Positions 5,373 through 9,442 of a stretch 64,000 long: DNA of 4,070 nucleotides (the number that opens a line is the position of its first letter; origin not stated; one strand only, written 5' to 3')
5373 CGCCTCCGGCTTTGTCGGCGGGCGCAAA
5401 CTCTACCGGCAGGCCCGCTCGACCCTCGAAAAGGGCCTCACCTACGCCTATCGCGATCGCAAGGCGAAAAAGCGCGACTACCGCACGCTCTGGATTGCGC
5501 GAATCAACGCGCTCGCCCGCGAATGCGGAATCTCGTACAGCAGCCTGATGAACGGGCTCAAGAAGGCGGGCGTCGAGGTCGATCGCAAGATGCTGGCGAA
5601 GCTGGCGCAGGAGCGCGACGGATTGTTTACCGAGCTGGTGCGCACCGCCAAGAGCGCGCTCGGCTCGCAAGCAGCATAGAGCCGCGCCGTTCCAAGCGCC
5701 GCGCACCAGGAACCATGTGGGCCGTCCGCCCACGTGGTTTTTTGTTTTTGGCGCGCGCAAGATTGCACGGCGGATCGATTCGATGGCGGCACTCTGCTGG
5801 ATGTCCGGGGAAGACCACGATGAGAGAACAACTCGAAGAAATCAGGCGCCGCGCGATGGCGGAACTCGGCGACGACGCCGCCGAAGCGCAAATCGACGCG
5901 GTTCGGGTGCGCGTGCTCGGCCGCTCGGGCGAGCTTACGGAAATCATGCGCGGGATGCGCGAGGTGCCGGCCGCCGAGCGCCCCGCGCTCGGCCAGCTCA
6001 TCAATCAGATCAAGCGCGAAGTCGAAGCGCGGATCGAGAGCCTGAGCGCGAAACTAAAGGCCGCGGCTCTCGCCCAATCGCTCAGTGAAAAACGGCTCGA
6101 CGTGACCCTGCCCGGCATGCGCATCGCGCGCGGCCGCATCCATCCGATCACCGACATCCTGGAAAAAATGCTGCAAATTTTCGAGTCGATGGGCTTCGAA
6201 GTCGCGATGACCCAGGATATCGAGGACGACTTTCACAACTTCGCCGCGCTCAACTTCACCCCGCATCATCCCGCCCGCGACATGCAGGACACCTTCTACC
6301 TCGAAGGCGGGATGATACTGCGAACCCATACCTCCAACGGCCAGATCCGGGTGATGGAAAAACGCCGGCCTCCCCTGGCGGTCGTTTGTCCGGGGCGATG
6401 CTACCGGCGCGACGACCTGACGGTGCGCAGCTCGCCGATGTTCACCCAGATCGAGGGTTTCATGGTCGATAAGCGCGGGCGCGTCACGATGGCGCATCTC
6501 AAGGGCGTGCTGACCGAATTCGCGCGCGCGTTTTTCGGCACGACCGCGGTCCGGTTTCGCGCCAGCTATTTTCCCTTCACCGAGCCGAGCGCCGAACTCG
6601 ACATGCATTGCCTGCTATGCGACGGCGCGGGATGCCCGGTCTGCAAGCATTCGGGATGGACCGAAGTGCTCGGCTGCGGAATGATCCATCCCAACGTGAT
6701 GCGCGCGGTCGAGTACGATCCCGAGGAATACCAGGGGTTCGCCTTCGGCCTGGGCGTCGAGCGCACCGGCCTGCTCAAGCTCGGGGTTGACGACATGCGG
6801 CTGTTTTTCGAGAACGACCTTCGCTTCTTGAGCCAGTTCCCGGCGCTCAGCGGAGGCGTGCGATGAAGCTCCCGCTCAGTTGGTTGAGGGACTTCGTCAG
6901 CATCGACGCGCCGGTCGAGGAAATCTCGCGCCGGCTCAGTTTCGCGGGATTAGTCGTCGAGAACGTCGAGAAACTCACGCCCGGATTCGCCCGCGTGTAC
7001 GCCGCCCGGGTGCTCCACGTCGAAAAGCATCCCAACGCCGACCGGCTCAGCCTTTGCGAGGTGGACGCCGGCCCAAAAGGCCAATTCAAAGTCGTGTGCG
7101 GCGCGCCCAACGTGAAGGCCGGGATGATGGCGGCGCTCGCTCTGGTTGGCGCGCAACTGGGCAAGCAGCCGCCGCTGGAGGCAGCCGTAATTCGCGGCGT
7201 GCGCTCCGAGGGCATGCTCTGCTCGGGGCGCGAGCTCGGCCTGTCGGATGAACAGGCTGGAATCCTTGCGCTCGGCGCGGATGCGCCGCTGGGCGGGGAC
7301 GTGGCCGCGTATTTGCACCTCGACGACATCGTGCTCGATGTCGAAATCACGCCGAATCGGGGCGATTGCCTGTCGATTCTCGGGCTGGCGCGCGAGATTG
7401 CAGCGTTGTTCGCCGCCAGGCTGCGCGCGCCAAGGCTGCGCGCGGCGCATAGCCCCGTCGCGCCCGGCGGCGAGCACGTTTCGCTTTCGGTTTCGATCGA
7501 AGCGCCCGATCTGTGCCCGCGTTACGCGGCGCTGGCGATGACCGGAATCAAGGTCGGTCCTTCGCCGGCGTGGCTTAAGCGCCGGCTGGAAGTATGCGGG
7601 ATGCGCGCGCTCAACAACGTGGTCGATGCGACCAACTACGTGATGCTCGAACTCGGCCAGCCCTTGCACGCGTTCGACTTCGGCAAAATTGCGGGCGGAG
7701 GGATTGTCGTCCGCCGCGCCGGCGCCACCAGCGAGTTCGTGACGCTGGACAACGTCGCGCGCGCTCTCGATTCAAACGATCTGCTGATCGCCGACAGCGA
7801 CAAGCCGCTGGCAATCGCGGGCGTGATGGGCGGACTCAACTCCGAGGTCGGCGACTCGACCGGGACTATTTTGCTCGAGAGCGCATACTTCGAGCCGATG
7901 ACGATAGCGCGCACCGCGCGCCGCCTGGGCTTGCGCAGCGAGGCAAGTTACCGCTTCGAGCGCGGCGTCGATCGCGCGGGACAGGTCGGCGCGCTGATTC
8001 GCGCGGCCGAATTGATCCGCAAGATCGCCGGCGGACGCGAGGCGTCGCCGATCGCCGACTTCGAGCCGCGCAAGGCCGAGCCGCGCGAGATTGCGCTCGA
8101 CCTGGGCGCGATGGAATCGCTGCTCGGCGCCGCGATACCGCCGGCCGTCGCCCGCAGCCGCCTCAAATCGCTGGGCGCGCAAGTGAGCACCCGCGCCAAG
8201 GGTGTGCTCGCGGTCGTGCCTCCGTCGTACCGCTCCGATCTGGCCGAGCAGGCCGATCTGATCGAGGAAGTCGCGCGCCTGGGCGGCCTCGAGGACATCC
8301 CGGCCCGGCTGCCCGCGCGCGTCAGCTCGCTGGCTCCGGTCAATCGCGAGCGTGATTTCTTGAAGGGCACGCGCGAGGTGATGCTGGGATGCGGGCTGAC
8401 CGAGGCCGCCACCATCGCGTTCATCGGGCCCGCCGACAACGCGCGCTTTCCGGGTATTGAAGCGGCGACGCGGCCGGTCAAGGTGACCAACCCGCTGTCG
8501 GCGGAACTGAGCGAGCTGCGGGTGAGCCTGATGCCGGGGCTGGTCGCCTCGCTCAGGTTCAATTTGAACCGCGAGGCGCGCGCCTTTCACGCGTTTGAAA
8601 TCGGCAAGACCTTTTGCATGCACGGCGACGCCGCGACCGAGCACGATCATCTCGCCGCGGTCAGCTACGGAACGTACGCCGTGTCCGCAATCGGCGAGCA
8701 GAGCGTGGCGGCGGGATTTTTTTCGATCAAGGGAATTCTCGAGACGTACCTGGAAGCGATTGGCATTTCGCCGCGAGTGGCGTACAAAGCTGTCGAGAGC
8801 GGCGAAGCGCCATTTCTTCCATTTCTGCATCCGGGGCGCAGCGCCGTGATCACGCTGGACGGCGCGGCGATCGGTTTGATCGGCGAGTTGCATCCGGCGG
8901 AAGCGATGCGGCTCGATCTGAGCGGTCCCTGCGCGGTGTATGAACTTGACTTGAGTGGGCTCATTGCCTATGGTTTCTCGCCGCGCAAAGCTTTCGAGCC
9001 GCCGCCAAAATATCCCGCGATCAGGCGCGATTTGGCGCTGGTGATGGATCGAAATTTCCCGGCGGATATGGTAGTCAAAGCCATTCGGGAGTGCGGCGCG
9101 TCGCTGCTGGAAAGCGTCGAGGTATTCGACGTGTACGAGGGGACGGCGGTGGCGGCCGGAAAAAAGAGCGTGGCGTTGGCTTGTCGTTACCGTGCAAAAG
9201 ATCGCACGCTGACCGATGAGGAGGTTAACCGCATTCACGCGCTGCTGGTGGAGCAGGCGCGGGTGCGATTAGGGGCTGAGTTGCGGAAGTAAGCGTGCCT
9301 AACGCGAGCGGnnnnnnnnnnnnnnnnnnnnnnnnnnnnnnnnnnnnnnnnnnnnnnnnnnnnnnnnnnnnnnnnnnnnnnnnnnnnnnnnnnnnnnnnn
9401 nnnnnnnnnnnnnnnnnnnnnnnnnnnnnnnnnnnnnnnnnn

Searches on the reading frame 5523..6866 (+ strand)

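Call 27: search_protein_families(library=pfam, proteins=[window:5523-6866:+], max_evalue=0.0001)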
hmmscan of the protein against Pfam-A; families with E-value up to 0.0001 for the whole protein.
window:5523-6866:+ (447 aa): 2 families
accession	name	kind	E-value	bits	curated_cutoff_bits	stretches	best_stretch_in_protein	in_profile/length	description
PF01409.25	tRNA-synt_2d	-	1.5e-92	310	19.8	1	192-439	2-246/246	tRNA synthetases class II core domain (F)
PF02912.23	Phe_tRNA-synt_N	-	3.4e-21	75.4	22.3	1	121-187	3-69/69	Aminoacyl tRNA synthetase class II, N-terminal domain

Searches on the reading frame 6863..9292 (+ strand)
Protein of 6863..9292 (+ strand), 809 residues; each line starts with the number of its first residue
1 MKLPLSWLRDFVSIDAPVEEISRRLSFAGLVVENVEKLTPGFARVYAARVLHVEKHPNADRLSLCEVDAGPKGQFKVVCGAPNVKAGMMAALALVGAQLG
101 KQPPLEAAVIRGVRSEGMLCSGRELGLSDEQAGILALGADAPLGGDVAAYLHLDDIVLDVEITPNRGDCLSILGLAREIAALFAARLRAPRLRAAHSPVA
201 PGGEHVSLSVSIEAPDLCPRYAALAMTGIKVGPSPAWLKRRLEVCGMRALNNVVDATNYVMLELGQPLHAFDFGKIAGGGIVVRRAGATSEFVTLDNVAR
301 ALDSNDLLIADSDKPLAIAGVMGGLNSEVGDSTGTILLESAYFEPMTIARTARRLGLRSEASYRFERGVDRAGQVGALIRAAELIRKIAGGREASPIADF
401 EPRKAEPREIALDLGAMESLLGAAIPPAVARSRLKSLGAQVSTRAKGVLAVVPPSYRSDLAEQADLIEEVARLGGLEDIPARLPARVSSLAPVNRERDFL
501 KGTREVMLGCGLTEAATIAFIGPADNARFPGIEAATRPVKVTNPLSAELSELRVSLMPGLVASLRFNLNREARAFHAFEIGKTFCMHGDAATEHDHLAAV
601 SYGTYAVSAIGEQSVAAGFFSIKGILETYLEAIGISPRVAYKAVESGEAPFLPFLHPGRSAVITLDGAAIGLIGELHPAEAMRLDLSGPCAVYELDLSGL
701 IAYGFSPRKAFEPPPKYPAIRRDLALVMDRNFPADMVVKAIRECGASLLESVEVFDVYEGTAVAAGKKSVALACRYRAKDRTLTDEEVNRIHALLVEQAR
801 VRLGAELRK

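Call 27: search_protein_families(library=pfam, proteins=[window:6863-9292:+], max_evalue=0.0001)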
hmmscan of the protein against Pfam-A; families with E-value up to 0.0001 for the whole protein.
window:6863-9292:+ (809 aa): 5 families
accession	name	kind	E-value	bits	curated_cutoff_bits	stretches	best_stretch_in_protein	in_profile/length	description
PF03483.22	B3_4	-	4.6e-67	225.4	29.3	1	218-390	2-174/174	B3/4 domain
PF17759.6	tRNA_synthFbeta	-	2.1e-50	171.6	22.4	1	479-697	1-214/214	Phenylalanyl tRNA synthetase beta chain CLM domain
PF03147.19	FDX-ACB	-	6.1e-30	104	31.1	1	715-808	1-94/94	Ferredoxin-fold anticodon binding domain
PF01588.26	tRNA_bind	-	2.7e-17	63.1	27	1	48-144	4-94/96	Putative tRNA binding domain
PF03484.21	B5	-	1.7e-15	57.4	28.6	1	410-475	1-66/67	tRNA synthetase B5 domain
